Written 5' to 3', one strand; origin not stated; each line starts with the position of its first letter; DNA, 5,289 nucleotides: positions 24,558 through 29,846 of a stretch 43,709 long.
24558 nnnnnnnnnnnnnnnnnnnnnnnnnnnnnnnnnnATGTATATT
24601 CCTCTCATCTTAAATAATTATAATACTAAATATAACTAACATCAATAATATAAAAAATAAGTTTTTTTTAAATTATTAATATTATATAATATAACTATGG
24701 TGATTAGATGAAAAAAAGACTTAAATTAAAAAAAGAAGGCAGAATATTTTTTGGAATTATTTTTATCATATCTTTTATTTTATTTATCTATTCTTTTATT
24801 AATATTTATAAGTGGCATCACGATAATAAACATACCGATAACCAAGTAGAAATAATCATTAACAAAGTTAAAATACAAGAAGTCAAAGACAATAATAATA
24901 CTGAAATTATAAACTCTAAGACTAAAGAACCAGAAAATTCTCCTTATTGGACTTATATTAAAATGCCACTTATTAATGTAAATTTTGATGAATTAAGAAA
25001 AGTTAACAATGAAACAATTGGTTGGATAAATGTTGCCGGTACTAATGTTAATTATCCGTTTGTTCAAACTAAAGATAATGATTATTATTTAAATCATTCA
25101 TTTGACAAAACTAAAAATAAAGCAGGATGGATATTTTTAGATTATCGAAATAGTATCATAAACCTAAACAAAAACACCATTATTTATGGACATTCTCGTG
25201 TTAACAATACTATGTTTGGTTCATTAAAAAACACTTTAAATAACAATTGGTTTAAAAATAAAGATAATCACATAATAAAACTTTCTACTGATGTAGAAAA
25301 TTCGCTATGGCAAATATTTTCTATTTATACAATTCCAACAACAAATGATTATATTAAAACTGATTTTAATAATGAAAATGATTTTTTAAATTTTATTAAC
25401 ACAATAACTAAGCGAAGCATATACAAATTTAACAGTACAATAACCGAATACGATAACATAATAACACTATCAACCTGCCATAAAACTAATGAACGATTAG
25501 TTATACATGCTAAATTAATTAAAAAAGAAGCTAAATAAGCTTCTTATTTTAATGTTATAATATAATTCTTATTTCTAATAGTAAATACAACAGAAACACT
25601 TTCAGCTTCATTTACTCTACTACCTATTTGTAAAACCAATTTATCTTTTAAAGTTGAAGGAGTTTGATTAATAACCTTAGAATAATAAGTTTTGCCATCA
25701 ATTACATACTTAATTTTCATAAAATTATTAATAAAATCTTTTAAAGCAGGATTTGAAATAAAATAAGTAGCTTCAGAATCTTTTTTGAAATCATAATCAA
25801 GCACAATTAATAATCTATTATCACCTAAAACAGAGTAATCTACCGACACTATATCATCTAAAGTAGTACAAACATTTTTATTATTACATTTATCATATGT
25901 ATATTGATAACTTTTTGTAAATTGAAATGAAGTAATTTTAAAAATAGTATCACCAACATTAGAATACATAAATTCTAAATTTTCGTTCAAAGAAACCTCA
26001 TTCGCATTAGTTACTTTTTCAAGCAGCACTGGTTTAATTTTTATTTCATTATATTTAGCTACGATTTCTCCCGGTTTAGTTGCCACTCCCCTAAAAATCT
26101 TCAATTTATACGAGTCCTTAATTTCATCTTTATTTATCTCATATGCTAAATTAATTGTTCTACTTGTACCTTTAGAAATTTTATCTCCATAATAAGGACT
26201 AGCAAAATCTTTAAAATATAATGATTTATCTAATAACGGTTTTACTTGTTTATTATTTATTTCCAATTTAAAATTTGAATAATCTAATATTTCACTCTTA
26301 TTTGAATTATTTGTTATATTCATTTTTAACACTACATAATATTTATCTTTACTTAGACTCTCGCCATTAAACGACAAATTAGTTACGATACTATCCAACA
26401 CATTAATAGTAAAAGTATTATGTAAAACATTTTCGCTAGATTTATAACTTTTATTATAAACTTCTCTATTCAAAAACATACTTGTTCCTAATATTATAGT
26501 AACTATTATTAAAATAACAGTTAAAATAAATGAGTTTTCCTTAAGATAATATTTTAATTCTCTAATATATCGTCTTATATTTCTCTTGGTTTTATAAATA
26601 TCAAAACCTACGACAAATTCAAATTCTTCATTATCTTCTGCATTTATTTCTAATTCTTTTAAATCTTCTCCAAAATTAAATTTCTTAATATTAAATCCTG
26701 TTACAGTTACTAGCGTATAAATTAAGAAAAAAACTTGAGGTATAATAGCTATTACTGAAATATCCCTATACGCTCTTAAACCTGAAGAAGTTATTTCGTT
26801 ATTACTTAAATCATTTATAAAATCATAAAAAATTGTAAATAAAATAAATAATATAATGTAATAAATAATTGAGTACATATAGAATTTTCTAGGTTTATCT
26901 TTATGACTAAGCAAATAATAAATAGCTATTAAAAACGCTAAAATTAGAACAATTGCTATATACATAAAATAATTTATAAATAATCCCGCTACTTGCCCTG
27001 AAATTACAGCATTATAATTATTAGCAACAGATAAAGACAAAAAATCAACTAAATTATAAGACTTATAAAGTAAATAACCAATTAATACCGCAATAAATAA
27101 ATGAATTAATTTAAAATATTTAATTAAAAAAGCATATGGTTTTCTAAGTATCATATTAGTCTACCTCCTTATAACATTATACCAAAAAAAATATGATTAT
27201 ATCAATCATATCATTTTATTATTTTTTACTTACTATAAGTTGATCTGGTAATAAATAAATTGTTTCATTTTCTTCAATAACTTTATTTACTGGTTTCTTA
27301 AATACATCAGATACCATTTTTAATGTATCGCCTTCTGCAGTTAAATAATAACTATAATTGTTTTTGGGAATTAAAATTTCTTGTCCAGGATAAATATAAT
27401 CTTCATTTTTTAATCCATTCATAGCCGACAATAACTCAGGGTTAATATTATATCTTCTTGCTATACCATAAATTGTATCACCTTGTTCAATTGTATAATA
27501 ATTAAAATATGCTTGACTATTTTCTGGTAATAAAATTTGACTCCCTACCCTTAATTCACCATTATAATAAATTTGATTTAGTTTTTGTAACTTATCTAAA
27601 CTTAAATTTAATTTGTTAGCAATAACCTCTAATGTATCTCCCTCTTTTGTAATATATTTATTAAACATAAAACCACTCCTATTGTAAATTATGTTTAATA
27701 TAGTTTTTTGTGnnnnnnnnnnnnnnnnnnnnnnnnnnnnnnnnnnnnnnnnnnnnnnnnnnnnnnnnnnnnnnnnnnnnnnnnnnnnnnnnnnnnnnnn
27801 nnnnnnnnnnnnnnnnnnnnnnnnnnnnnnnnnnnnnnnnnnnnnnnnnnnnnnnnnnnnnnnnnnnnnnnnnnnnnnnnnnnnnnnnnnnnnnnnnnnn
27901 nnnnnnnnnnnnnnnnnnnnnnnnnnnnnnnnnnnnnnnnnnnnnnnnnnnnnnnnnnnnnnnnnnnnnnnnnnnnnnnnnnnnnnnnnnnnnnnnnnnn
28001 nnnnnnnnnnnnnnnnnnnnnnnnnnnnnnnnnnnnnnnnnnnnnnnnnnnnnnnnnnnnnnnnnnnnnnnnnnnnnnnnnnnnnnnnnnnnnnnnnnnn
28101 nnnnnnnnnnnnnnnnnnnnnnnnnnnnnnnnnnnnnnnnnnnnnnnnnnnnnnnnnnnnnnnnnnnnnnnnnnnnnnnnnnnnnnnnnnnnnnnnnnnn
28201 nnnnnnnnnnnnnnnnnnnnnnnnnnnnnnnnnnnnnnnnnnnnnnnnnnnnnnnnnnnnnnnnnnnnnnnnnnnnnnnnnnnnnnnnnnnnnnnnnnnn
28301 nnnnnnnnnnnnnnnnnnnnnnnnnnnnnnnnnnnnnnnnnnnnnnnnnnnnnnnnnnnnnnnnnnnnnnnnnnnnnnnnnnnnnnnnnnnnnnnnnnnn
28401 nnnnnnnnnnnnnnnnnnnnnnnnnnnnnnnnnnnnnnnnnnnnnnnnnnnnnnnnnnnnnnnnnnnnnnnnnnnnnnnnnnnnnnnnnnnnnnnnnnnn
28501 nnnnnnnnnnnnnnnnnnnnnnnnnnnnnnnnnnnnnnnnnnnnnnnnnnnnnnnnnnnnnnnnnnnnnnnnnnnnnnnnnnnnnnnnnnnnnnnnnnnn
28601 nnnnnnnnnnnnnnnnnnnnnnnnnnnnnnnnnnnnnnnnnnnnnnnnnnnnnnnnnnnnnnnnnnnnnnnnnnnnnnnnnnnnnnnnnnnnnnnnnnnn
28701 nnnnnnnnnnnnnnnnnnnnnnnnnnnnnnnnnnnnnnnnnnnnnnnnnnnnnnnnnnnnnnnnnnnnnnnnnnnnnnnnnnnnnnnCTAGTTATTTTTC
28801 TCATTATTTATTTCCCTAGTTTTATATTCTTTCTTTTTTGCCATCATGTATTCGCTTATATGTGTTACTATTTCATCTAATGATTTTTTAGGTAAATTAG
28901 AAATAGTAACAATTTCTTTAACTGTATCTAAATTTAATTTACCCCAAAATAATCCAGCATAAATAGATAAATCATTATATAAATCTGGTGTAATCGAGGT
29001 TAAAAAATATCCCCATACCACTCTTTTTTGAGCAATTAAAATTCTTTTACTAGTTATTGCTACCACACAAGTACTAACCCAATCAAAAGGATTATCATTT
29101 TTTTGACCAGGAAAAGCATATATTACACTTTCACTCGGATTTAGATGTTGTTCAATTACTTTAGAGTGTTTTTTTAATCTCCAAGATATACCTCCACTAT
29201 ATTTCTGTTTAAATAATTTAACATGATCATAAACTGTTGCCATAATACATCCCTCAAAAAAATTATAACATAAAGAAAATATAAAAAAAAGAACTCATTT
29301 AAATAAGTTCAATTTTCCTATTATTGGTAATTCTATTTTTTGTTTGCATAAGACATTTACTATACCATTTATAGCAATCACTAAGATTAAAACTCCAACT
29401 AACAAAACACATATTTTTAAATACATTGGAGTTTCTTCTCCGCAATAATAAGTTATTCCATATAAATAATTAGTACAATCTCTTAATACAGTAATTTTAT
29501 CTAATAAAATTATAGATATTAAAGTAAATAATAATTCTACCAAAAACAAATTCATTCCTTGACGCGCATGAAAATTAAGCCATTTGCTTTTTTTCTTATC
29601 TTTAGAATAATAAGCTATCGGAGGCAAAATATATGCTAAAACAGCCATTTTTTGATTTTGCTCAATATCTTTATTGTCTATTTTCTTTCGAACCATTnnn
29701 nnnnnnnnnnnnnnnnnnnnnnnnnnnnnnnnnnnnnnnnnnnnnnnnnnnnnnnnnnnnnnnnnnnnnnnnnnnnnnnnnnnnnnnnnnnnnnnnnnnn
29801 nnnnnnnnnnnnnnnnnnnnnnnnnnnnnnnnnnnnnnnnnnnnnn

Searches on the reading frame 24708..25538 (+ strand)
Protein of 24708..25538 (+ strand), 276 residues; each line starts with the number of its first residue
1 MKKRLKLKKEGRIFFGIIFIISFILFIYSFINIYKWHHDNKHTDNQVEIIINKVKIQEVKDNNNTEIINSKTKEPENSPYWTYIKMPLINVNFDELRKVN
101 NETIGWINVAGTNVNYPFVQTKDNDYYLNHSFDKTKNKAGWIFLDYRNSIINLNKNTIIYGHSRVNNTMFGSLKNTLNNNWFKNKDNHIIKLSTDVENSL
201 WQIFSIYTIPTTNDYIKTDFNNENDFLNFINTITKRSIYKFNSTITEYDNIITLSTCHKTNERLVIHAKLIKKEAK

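Call 42: search_protein_families(library=pfam, proteins=[window:24708-25538:+], max_evalue=0.00001)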
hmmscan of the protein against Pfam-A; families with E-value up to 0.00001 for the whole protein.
window:24708-25538:+ (276 aa): 1 family
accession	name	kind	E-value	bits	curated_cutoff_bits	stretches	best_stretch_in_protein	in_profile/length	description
PF04203.18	Sortase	-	1.8e-12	47.5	26.6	1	107-270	1-124/125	Sortase domain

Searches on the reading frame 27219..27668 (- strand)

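Call 42: search_protein_families(library=pfam, proteins=[window:27219-27668:-], max_evalue=0.00001)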
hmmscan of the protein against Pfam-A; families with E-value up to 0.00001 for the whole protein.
window:27219-27668:- (149 aa): 3 families
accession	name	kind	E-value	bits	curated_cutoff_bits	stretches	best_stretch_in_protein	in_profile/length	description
PF01476.26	LysM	-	1.7e-27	95.5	20.9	2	58-101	1-43/43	LysM domain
PF23473.1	LysM3_LYK4_5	-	9.3e-13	48.5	29.3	1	58-101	5-47/48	LYK4/5 LysM3 domain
PF23446.1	LysM1_NFP_LYK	-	3.8e-08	34.5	36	0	52-102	3-55/60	NFP/LYK LysM1 domain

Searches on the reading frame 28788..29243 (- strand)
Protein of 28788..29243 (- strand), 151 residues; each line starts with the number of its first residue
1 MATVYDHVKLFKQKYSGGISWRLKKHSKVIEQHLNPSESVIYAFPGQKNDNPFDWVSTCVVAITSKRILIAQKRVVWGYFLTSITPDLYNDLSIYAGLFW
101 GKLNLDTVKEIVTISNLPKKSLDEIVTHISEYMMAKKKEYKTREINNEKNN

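Call 42: search_protein_families(library=pfam, proteins=[window:28788-29243:-], max_evalue=0.00001)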
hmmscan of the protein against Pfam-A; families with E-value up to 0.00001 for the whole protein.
window:28788-29243:- (151 aa): 1 family
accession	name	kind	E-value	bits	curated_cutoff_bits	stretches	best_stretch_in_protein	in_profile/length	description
PF14470.12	bPH_3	-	2.7e-09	37.8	23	1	34-130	1-94/95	Bacterial PH domain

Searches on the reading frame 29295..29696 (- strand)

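Call 42: search_protein_families(library=pfam, proteins=[window:29295-29696:-], max_evalue=0.00001)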
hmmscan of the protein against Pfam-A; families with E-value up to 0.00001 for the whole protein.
window:29295-29696:- (133 aa): 1 family
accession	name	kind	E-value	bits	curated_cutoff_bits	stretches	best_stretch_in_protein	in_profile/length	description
PF09685.15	DUF4870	-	1.2e-06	28.9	25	1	20-128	20-105/107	Domain of unknown function (DUF4870)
